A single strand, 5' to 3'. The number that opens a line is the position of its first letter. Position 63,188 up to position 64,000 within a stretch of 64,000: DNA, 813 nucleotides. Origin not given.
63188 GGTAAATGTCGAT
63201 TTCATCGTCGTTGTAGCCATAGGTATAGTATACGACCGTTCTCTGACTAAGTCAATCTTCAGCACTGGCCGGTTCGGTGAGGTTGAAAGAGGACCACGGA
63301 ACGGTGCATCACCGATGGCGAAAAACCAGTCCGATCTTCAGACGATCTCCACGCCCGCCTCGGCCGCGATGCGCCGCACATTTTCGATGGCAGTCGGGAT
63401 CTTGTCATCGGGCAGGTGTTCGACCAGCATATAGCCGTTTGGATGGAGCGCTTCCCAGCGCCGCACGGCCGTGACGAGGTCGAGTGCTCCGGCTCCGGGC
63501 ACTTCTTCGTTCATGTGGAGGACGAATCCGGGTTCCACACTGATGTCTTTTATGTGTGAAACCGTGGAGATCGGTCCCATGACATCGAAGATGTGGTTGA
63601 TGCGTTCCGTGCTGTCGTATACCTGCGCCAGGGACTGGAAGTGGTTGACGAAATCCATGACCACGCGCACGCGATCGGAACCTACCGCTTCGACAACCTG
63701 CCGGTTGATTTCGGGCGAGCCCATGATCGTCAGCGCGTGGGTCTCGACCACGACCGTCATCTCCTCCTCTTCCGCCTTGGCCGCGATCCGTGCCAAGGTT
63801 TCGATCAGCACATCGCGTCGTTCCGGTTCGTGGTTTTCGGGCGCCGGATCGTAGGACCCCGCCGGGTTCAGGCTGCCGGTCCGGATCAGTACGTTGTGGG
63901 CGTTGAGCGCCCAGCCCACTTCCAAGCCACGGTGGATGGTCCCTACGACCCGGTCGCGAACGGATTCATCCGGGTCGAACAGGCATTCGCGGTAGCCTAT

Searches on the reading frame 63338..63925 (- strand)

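Call 43: search_protein_families(library=pfam, proteins=[window:63338-63925:-], max_evalue=0.01)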
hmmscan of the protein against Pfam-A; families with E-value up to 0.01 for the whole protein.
window:63338-63925:- (195 aa): 1 family
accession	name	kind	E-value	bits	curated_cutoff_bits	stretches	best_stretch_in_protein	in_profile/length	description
PF01261.30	AP_endonuc_2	-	1.2e-12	48.5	31.1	1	9-181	82-244/249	Xylose isomerase-like TIM barrel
